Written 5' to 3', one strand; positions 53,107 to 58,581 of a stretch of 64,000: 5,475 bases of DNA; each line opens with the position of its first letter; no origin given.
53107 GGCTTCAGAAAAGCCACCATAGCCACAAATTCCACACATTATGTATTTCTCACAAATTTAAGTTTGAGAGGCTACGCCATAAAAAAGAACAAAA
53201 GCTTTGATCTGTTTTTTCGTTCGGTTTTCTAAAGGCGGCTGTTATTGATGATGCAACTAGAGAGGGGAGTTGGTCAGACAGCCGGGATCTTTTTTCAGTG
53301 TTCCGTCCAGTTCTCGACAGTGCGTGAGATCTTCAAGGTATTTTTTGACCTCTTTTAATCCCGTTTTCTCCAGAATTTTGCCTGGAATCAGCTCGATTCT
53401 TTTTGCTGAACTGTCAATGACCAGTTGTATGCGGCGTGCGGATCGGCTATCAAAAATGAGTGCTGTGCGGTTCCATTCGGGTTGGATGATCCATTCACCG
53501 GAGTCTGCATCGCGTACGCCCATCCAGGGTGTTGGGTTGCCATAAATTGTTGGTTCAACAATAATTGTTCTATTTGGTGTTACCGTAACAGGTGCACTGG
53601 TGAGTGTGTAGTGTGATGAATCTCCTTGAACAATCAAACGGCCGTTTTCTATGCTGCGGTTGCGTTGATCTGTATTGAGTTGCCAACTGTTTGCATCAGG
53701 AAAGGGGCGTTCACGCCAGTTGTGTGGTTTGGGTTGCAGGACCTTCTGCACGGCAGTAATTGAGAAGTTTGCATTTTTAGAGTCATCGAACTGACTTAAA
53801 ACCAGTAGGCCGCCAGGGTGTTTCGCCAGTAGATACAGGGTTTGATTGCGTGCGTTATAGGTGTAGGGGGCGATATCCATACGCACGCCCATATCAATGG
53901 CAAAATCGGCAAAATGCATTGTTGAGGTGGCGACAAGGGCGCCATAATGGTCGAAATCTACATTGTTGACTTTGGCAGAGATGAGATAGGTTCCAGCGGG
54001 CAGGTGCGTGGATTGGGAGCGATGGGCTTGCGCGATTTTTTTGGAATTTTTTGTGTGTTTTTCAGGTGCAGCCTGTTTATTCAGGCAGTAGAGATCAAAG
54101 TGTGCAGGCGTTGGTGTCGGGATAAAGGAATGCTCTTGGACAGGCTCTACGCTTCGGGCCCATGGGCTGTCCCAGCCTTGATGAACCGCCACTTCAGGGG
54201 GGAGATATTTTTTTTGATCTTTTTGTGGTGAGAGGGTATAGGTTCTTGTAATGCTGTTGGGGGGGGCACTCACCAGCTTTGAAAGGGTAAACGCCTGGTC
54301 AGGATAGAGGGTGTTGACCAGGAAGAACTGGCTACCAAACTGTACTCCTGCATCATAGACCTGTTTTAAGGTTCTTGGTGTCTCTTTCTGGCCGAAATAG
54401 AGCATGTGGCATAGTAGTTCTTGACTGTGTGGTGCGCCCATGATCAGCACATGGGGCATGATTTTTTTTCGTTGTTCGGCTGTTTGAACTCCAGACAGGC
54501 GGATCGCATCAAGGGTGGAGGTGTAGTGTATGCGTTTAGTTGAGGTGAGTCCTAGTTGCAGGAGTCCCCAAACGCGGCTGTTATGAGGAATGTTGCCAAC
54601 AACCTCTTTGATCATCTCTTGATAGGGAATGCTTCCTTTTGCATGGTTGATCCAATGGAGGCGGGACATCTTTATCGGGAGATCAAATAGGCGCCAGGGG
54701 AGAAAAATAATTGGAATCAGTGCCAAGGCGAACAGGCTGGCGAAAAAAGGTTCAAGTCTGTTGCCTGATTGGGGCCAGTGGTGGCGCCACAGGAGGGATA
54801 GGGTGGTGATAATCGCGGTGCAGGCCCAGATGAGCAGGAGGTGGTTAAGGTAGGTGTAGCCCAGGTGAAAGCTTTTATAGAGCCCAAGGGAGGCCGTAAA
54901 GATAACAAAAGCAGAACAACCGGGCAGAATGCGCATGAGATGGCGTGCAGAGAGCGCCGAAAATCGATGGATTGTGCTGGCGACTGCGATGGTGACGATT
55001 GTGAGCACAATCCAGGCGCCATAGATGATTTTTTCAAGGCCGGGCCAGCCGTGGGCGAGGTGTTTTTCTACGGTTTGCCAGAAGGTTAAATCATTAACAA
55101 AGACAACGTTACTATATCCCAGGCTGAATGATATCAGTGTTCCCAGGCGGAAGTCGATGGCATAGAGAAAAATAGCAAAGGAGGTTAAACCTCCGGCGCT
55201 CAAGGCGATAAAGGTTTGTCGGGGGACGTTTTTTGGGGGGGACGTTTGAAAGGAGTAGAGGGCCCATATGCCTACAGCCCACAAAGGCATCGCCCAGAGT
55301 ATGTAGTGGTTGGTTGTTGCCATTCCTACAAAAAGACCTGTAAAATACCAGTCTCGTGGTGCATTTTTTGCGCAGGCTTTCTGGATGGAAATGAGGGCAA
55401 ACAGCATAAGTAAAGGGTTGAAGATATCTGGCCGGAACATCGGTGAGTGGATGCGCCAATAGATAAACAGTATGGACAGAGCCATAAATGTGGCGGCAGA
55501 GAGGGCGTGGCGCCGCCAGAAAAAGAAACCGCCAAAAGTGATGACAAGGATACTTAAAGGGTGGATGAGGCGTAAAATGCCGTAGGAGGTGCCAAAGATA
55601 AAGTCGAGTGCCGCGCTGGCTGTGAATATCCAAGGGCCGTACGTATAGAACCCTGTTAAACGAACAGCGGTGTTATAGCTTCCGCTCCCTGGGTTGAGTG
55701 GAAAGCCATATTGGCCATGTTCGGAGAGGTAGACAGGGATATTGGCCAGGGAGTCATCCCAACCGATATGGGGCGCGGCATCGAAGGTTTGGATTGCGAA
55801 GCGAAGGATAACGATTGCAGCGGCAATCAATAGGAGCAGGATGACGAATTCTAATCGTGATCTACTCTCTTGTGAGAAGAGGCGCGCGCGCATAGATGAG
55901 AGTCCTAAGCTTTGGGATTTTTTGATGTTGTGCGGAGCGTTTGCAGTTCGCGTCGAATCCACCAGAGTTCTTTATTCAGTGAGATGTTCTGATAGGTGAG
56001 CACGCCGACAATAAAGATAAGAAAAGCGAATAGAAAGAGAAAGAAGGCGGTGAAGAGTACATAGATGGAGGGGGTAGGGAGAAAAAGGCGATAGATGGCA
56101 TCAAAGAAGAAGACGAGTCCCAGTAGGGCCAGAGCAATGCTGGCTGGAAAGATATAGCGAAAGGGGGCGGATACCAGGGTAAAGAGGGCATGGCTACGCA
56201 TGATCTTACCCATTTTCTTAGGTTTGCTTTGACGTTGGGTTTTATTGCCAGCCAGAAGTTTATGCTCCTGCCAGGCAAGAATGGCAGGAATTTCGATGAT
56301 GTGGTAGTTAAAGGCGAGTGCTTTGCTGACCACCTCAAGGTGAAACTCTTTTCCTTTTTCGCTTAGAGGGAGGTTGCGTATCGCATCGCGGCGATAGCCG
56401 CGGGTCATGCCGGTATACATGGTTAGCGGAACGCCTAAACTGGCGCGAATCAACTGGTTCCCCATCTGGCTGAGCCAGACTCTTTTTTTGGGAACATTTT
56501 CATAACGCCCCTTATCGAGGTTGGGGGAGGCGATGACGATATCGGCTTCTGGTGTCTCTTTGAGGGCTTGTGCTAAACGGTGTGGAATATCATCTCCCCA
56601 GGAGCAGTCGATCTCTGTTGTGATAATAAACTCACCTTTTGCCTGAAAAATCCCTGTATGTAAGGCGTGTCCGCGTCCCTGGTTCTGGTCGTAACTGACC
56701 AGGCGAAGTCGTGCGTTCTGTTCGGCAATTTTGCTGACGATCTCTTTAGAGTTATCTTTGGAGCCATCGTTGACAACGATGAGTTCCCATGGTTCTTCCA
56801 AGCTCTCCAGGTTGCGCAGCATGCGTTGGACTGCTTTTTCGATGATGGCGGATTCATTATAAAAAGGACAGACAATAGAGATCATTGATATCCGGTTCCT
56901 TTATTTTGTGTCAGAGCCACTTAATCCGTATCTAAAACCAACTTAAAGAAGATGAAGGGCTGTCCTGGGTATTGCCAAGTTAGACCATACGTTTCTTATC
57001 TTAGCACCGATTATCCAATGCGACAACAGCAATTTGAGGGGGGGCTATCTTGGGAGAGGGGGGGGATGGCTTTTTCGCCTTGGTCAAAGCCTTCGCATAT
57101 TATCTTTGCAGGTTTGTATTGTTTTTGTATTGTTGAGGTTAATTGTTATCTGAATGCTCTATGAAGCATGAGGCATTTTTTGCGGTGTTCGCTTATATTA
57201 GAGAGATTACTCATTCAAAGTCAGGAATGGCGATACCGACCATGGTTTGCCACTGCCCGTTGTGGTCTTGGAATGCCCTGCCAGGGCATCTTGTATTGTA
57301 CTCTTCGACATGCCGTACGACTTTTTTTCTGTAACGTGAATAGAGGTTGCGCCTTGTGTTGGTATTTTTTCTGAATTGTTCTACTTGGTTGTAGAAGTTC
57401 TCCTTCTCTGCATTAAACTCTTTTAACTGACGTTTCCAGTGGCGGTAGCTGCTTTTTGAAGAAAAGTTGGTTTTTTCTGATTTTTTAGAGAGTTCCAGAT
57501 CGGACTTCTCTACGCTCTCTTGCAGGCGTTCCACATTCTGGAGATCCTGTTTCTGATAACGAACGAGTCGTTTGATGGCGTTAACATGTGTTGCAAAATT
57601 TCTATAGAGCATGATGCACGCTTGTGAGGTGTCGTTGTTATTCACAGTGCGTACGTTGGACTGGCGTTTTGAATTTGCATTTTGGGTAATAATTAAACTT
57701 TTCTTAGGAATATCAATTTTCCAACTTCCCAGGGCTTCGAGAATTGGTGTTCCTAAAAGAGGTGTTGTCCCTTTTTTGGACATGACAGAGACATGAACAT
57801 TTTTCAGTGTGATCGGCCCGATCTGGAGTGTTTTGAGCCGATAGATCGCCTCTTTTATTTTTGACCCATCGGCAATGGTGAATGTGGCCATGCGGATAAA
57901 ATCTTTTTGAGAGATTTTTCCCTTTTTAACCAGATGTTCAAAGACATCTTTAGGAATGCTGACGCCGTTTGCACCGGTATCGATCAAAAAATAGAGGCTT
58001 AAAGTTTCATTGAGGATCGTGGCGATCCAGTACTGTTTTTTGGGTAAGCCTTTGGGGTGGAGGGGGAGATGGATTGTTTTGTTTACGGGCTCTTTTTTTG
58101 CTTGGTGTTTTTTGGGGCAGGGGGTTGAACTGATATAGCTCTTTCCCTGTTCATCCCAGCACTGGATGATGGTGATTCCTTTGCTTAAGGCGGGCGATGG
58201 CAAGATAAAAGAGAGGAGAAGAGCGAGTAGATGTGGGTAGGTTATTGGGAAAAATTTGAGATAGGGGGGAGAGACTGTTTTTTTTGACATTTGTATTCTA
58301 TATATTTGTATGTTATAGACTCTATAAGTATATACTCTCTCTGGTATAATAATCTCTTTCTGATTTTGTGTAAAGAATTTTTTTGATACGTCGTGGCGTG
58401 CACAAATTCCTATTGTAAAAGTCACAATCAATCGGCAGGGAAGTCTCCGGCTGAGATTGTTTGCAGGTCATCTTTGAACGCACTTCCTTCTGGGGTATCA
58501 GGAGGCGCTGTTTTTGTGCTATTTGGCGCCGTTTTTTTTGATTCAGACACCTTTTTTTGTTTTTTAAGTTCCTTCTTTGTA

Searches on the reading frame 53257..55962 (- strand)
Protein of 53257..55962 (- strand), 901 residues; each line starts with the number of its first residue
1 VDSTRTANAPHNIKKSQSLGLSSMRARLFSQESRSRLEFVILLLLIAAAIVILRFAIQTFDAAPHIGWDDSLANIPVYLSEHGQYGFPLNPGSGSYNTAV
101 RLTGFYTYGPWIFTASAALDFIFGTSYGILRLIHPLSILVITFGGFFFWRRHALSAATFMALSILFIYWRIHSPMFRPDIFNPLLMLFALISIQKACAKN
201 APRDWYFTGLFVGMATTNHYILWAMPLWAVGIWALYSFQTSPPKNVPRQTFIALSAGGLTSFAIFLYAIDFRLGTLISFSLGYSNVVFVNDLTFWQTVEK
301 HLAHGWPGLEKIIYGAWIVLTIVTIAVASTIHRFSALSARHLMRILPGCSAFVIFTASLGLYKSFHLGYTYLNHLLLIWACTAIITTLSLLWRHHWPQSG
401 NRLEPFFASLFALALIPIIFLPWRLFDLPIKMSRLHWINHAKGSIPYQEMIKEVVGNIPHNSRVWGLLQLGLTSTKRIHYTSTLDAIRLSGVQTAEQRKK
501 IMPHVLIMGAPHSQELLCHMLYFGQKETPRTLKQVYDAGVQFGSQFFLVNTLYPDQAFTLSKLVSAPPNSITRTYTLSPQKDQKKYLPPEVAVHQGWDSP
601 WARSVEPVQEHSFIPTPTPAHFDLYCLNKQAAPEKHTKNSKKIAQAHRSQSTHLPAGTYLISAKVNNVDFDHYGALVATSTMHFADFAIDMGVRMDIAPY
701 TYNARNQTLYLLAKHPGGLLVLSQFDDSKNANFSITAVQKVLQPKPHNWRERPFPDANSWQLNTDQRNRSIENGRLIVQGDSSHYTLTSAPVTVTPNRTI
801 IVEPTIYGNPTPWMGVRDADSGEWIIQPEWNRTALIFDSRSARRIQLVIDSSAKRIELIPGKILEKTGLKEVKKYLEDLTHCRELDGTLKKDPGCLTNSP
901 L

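Call 9: search_protein_families(library=pfam, proteins=[window:53257-55962:-], max_evalue=0.001)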
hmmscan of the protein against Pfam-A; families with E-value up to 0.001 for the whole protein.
window:53257-55962:- (901 aa): 1 family
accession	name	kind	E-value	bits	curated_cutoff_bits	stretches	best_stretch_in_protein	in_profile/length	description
PF13231.12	PMT_2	-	3.4e-06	27.8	26.1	1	138-237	37-132/160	Dolichyl-phosphate-mannose-protein mannosyltransferase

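Call 84: search_protein_families(library=ncbifam, proteins=[window:53257-55962:-], max_evalue=0.00001)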
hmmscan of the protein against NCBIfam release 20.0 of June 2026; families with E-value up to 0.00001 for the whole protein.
window:53257-55962:- (901 aa): 0 families

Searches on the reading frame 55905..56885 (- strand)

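Call 76: search_protein_families(library=pfam, proteins=[window:55905-56885:-], max_evalue=0.0001)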
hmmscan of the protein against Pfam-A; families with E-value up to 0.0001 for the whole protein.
window:55905-56885:- (326 aa): 2 families
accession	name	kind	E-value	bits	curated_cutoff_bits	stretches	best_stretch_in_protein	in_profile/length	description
PF00535.33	Glycos_transf_2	-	2.2e-28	99.7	23.3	1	3-171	1-166/168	Glycosyl transferase family 2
PF10111.15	Glyco_tranf_2_2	-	2.1e-08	34.4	27.3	1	3-124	1-127/276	Glycosyltransferase like family 2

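Call 84: search_protein_families(library=ncbifam, proteins=[window:55905-56885:-], max_evalue=0.00001)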
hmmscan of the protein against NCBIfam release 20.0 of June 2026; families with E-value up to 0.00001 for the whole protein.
window:55905-56885:- (326 aa): 20 families
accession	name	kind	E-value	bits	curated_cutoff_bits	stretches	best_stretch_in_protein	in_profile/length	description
NF007986.1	PRK10714.1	equivalog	1.4e-21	76.8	529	1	2-291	8-285/316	undecaprenyl-phosphate 4-deoxy-4-formamido-L-arabinose transferase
TIGR03937.1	PgaC_IcaA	equivalog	1.2e-19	70.6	422.3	1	1-122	46-164/407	poly-beta-1,6-N-acetyl-D-glucosamine synthase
NF047588.1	GlcsyltransPgfSStrep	equivalog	6.2e-18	65.1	500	1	2-172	3-167/308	glycosyltransferase PgfS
NF047683.1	TeichurnBiosyTuaG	equivalog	2.9e-14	53.3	400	1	2-101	8-104/252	teichuronic acid biosynthesis protein TuaG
NF007482.0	PRK10073.1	equivalog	6.9e-14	51.6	423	1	2-104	8-106/334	glycosyltransferase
NF041875.1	EPS_EpsD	equivalog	3e-12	46.6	370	1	2-140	1-134/325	exopolysaccharide biosynthesis glycosyltransferase EpsD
TIGR04283.1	glyco_like_mftF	equivalog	3.1e-11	43.3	182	1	2-110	1-99/221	TIGR04283 family arsenosugar biosynthesis glycosyltransferase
TIGR03111.1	glyc2_xrt_Gpos1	hypoth_equivalog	1.1e-10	41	363.95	1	2-99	51-147/439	TIGR03111 family XrtG-associated glycosyltransferase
TIGR04182.1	glyco_TIGR04182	equivalog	1.7e-09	37.5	325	1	2-306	2-288/293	S-layer glycoprotein N-glycosyltransferase AglJ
NF038302.1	EPS_HpsE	equivalog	7.7e-09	34.9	300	1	2-87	3-90/307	hormogonium polysaccharide biosynthesis glycosyltransferase HpsE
NF010496.0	PRK13915.1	equivalog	5.7e-08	32.2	262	1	2-93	33-126/307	glucosyl-3-phosphoglycerate synthase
NF058614.1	PPMAGASynPpgS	equivalog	1.2e-07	31.4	370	1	4-203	4-196/226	polyprenyl-phospho-N-acetylgalactosaminyl synthase PpgS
NF050050.1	ProtGlycPglI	equivalog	1.4e-07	31.2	500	1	2-91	4-91/306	GalNAc(5)-diNAcBac-PP-undecaprenol beta-1,3-glucosyltransferase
TIGR03965.1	mycofact_glyco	equivalog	1.6e-07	30.6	280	1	2-95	76-166/467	mycofactocin biosynthesis glycosyltransferase MftF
NF041391.1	DPhHxTase_Halo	equivalog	2.1e-07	30.1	375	1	16-200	7-180/213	dolichyl-phosphate hexose transferase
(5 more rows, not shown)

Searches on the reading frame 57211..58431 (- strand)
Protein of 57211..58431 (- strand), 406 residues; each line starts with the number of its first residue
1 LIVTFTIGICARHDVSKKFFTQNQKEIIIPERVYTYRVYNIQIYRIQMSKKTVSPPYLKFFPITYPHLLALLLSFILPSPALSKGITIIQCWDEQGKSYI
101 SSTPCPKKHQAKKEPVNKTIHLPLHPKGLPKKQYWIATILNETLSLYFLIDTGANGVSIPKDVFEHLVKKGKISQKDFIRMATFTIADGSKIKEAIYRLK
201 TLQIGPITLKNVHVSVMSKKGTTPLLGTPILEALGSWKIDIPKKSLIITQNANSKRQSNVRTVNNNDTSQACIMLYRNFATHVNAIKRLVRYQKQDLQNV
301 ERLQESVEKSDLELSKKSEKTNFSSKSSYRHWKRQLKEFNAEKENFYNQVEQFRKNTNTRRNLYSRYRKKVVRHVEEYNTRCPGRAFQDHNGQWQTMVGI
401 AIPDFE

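Call 76: search_protein_families(library=pfam, proteins=[window:57211-58431:-], max_evalue=0.0001)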
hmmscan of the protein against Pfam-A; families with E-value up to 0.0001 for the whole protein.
window:57211-58431:- (406 aa): 2 families
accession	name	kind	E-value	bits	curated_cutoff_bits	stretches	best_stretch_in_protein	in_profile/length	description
PF13975.11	gag-asp_proteas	-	7.9e-13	49.3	28.2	1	141-232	6-91/92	gag-polyprotein putative aspartyl protease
PF13650.11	Asp_protease_2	-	2.6e-10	41.3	24.3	1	142-229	7-89/90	Aspartyl protease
